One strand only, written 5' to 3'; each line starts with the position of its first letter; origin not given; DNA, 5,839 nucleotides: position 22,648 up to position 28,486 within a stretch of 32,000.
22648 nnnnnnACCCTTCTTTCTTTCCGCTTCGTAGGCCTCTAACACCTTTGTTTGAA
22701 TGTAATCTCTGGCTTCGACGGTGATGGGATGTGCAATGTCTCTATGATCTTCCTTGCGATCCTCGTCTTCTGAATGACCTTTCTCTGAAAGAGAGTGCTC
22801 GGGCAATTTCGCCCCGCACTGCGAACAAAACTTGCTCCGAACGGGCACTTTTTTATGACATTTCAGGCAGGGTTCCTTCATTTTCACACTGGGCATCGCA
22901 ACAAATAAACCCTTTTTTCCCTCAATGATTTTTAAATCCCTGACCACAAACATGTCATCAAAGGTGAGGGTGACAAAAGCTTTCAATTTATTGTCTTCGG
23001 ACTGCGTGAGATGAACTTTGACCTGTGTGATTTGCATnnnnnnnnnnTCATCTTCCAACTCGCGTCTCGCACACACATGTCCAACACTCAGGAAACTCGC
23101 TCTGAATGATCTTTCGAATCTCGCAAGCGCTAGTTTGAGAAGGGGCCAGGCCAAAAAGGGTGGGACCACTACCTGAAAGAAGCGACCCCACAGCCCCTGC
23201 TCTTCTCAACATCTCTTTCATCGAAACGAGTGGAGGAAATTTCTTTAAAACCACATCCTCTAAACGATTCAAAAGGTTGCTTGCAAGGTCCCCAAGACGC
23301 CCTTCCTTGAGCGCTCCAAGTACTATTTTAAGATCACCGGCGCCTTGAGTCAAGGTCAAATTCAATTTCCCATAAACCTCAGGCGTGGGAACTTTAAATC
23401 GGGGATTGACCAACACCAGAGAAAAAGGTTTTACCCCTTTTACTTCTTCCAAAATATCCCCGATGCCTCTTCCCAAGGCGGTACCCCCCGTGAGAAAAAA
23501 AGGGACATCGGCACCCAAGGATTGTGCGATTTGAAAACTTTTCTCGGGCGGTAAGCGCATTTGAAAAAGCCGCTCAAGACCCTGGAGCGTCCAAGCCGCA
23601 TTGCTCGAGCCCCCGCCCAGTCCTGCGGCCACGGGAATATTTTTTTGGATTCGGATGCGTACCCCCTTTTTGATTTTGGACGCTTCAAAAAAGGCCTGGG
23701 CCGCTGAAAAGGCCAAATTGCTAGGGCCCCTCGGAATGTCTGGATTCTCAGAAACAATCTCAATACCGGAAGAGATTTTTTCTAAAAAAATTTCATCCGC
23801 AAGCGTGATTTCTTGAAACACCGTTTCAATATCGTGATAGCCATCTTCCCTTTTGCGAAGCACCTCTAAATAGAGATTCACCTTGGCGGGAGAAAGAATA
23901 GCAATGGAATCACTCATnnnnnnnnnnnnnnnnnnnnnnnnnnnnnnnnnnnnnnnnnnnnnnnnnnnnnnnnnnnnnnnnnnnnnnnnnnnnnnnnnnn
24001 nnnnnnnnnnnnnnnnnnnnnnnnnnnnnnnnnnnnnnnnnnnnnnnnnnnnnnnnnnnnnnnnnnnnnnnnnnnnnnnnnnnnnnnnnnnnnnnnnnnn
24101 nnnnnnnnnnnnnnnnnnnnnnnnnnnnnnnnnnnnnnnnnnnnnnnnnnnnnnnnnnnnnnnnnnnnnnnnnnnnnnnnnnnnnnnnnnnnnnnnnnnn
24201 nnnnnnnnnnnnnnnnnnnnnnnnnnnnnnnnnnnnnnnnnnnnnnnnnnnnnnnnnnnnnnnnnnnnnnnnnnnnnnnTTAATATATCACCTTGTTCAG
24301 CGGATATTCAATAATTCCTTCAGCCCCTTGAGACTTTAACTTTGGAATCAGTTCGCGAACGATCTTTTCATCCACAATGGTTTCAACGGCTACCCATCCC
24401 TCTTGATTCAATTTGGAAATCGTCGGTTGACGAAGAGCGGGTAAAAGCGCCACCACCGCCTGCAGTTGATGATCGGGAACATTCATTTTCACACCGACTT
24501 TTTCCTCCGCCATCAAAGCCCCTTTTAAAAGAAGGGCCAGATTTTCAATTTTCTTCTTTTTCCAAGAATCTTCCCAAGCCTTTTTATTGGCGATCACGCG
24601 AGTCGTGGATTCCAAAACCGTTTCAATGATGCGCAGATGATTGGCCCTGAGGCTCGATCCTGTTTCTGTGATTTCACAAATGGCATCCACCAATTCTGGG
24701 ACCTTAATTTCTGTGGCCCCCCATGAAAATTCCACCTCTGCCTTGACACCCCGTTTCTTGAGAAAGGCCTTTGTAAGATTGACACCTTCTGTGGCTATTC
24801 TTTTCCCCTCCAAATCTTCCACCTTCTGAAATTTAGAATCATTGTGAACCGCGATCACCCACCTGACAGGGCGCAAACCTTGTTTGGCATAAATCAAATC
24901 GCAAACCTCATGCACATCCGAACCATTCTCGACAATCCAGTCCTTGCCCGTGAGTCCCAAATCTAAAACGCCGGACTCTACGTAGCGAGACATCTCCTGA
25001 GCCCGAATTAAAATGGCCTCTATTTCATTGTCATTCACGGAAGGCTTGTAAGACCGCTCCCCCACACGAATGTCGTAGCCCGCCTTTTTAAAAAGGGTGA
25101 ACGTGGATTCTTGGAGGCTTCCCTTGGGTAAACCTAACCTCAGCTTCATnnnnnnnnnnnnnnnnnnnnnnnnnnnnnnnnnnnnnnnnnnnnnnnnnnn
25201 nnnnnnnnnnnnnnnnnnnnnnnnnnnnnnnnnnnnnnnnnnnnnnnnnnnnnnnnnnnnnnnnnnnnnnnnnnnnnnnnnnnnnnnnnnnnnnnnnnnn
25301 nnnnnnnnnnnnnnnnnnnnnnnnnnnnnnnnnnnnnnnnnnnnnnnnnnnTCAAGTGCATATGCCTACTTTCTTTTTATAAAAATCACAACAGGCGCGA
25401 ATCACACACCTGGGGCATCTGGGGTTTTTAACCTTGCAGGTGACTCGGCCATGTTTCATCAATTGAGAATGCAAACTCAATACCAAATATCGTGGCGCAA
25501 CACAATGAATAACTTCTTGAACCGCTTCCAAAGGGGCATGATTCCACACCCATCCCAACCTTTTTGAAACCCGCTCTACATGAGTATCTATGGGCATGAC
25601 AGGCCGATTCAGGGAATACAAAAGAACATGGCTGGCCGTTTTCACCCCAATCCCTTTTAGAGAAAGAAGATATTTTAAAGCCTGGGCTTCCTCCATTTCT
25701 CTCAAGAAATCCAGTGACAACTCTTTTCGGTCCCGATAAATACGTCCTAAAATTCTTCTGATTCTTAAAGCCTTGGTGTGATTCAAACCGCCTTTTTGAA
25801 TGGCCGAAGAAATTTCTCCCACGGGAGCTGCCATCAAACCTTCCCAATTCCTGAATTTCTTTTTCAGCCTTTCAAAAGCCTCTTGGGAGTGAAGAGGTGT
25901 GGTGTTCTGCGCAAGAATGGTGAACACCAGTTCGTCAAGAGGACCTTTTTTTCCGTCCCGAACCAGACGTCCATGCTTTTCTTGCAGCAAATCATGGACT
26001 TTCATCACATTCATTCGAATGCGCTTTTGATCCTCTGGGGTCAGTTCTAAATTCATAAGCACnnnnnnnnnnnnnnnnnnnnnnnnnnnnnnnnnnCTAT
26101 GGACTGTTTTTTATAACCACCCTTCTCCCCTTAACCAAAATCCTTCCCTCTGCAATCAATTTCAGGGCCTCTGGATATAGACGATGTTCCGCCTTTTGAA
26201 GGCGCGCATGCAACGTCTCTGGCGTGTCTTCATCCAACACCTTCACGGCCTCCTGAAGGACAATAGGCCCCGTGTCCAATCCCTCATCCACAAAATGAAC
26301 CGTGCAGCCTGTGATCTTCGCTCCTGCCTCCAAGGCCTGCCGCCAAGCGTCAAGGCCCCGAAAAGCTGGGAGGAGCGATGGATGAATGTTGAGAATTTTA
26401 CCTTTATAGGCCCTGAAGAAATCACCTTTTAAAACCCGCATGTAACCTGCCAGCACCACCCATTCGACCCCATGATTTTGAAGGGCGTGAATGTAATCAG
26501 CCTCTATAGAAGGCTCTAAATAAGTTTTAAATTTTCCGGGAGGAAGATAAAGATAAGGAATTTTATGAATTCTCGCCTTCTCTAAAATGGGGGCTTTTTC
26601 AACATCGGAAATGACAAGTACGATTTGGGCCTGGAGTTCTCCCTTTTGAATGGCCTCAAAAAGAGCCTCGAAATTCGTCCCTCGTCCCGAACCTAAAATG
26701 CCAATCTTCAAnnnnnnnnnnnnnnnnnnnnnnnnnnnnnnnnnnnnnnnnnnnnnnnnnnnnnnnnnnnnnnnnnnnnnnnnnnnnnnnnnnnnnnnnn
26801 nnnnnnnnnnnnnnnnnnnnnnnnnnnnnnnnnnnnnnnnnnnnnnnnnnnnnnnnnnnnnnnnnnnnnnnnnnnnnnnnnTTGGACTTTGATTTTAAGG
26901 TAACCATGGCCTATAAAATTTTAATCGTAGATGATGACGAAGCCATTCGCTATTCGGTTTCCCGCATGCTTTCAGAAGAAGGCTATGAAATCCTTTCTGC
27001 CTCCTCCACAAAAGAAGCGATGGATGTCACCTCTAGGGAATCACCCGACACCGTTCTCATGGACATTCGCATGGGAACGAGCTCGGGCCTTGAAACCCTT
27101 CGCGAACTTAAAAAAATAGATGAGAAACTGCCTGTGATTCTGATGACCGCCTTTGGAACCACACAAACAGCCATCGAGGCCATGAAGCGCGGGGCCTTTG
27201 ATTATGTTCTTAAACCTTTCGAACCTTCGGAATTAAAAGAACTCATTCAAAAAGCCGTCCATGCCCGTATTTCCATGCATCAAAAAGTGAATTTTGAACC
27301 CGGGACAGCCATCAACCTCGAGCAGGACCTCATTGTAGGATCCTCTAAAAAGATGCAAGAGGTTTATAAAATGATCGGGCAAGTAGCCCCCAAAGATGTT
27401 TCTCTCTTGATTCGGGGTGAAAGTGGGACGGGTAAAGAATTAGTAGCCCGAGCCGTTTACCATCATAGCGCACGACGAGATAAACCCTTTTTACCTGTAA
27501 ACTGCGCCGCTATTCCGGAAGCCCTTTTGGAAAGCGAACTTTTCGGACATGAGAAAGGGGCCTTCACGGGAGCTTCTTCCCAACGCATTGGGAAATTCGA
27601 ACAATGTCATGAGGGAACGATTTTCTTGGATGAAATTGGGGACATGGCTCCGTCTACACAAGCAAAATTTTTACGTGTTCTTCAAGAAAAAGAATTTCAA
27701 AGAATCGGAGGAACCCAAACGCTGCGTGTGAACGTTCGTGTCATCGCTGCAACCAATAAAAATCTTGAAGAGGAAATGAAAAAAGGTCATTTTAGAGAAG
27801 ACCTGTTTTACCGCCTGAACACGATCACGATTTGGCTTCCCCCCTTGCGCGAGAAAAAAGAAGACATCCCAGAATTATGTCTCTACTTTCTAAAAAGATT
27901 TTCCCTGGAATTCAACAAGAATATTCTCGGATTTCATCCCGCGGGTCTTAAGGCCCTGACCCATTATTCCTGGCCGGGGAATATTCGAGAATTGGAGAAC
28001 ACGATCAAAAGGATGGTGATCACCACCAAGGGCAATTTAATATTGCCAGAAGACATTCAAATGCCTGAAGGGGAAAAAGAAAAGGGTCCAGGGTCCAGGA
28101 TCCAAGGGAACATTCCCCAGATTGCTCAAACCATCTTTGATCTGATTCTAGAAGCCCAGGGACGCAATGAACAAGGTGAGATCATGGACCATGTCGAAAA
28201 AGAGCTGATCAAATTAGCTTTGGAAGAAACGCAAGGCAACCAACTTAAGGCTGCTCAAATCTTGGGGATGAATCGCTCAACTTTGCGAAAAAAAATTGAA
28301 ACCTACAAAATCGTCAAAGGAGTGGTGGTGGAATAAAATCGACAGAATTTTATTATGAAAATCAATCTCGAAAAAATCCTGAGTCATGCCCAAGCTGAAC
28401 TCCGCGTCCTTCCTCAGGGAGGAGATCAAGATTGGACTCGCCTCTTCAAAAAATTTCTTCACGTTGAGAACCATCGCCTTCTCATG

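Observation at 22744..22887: SpoVG with a zinc-ribbon inserted into its surface loop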

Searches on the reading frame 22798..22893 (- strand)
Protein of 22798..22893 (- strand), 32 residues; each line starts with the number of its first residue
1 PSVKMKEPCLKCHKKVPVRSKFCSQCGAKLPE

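Call 52: search_solved_structures(query=A3, max_evalue=10, show_alignments=5)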
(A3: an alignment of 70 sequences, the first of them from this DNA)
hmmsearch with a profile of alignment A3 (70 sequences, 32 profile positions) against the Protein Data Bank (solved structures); distinct sequences matched with E-value up to 10: 86 (the best 60 are shown).
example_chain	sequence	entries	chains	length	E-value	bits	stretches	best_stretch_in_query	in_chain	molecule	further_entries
11xu_G1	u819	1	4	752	1.5e-12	50.3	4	9-27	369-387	Double zinc ribbon and ankyrin repeat-containing protein 1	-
9sfa_A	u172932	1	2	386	9.2e-05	25.4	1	8-31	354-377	Putative regulatory protein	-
7s0s_d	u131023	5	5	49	0.0031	20.6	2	4-18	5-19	50S ribosomal protein L33 | Large ribosomal subunit protein bL33A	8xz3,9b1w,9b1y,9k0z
9znf_Ab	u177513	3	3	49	0.0043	20.1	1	6-28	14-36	Large ribosomal subunit protein eL40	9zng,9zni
5sbg_C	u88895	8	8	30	0.0044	20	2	17-29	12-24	METP, miniaturized rubredoxin | METP ARTIFICIAL PROTEIN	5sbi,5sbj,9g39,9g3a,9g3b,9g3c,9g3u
5o60_c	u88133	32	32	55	0.0045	20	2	4-18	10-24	50S ribosomal protein L33 1 | 50S Ribosomal Protein L33 | Large ribosomal subunit protein bL33A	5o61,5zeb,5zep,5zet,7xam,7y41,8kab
9nri_Be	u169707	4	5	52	0.0049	19.9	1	6-28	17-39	Large ribosomal subunit protein eL40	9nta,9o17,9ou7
9l94_j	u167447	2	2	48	0.0089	19.1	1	7-29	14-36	Large ribosomal subunit protein eL40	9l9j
9o17_AZ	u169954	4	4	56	0.011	18.8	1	8-17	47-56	Putative zinc finger domain-containing protein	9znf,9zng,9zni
5myj_B5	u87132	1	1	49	0.011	18.8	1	21-29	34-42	50S ribosomal protein L33 3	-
9i1i_A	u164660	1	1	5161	0.023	17.7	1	8-31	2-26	E3 ubiquitin-protein ligase RNF213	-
7oik_A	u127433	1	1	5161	0.023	17.7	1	8-31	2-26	E3 ubiquitin-protein ligase RNF213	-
9e6q_Ad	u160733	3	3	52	0.027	17.5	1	4-27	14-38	Large ribosomal subunit protein eL37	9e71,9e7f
5v7q_1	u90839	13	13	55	0.03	17.4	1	4-18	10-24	50S ribosomal protein L33 | 50S ribosomal protein L33 2 | Large ribosomal subunit protein bL33A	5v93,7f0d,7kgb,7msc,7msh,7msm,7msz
9mu7_I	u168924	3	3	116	0.03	17.4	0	8-17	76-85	DNA-directed RNA polymerase II subunit RPB9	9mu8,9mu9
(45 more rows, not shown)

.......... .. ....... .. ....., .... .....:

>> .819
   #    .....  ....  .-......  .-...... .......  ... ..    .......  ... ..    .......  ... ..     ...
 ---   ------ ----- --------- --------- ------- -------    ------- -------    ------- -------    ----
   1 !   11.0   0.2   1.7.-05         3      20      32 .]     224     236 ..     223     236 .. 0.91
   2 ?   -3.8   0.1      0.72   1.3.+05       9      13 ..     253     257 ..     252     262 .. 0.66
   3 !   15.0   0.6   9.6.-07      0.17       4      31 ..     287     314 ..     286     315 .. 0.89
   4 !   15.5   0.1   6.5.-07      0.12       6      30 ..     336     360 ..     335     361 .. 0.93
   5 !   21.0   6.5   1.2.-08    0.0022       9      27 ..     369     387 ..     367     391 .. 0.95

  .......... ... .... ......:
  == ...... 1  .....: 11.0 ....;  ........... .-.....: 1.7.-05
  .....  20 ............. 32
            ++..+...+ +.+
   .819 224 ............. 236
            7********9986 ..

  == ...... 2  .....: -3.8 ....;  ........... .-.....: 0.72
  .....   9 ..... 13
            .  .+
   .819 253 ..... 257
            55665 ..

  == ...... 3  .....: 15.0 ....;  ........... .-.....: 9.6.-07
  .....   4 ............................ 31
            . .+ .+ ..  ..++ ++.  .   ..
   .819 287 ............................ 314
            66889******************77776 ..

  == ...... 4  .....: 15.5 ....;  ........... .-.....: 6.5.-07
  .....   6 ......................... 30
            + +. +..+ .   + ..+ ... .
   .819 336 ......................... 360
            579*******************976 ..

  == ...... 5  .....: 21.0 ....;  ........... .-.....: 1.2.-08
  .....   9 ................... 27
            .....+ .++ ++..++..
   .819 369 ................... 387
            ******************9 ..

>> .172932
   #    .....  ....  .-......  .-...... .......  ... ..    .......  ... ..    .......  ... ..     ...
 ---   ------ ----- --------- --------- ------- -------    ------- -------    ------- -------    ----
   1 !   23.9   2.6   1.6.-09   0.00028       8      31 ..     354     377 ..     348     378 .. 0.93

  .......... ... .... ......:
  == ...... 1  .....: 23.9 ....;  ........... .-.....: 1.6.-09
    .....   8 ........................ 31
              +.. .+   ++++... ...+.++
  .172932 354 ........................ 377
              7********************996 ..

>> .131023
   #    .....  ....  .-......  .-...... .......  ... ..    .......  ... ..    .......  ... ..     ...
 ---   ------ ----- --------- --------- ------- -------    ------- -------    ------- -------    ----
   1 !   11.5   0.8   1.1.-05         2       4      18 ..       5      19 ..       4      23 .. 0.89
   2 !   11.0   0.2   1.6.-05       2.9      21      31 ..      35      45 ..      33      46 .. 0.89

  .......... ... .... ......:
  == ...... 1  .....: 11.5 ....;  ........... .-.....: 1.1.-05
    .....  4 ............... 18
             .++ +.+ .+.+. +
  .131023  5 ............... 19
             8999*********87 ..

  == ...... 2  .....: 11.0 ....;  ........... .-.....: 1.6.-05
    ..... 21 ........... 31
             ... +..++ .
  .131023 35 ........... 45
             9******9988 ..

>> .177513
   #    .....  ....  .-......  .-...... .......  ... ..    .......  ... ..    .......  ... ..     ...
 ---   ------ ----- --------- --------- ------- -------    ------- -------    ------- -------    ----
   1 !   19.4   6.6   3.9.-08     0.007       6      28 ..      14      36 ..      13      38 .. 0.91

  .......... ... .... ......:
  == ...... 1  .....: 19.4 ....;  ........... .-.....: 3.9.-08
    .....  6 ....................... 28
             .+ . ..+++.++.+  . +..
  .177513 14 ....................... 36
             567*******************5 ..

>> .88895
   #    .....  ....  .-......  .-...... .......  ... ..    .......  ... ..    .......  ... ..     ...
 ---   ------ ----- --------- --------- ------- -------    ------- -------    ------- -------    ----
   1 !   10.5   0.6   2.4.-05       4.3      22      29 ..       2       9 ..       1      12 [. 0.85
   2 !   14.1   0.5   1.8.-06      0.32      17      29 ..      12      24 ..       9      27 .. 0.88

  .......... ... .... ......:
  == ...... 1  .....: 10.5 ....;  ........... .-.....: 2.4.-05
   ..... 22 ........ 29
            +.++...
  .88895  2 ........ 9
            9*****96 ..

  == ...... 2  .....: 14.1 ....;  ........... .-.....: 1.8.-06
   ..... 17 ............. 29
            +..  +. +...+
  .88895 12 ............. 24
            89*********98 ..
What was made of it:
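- Closest known: Generic small zinc ribbons: Pfam Zn_Ribbon_1 PF13240. Same: Profile hits: DZANK1 at 1.5e-12, eL40 at 0.004, bL33 at 0.003 (call 52).
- The closest solved sequence relatives of the ribbon include the rRNA-contacting ribbons eL40 and bL33 (call 52). Ribbons of this type in PDB include subunits that act as protein-protein staples, such as Rpb12, Rpb9 and Nop10 (call 52).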

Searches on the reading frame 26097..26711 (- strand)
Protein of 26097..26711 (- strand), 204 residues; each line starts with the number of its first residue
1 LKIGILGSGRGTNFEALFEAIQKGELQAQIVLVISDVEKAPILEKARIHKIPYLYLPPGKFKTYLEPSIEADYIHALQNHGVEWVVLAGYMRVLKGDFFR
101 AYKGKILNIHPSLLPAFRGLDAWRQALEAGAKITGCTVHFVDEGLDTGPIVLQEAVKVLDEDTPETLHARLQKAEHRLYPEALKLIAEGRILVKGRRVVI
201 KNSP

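Call 20: search_protein_families(library=pfam, proteins=[window:26097-26711:-], max_evalue=0.001)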
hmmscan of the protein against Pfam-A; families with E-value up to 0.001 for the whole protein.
window:26097-26711:- (204 aa): 1 family
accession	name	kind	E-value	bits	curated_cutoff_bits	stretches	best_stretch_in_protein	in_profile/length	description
PF00551.24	Formyl_trans_N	-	4.8e-57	193.1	26.1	1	1-183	1-181/181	Formyl transferase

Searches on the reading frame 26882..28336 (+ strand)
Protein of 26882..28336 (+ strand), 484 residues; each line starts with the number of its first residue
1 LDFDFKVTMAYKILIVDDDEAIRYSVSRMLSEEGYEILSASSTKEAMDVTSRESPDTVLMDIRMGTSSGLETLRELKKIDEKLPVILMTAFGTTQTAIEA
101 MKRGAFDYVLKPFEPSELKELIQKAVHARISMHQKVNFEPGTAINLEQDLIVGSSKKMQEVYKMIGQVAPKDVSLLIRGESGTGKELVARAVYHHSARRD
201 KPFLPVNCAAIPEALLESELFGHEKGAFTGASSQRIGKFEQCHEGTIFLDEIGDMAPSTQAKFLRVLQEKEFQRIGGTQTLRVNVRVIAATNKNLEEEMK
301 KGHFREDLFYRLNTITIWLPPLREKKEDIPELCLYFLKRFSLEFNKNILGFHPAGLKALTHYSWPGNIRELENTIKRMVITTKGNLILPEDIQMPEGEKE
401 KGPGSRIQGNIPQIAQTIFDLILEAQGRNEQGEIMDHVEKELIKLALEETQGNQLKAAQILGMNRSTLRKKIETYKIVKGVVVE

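Call 20: search_protein_families(library=pfam, proteins=[window:26882-28336:+], max_evalue=0.001)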
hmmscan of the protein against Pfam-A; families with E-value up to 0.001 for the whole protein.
window:26882-28336:+ (484 aa): 8 families
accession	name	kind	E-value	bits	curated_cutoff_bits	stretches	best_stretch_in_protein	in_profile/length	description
PF00158.32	Sigma54_activat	-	7.4e-74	247.4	20.2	1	151-317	1-167/168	Sigma-54 interaction domain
PF00072.30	Response_reg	-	1.4e-31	109.3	30.2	1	13-122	1-110/111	Response regulator receiver domain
PF25601.1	AAA_lid_14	-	1.9e-22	79.3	27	1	323-393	1-71/87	AAA+ ATPase lid domain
PF14532.12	Sigma54_activ_2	-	3.2e-20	73.2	25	1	152-322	1-138/138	Sigma-54 interaction domain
PF02954.25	HTH_8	-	1.7e-13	50.5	22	1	437-475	4-42/42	Bacterial regulatory protein, Fis family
PF07728.20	AAA_5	-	1.3e-07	32.1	22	1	175-295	2-125/139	AAA domain (dynein-related subfamily)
PF00004.35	AAA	-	6.5e-07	30.3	21.2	1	176-293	2-110/131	ATPase family associated with various cellular activities (AAA)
PF07724.20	AAA_2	-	3.5e-05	24.3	27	1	173-303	4-135/166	AAA domain (Cdc48 subfamily)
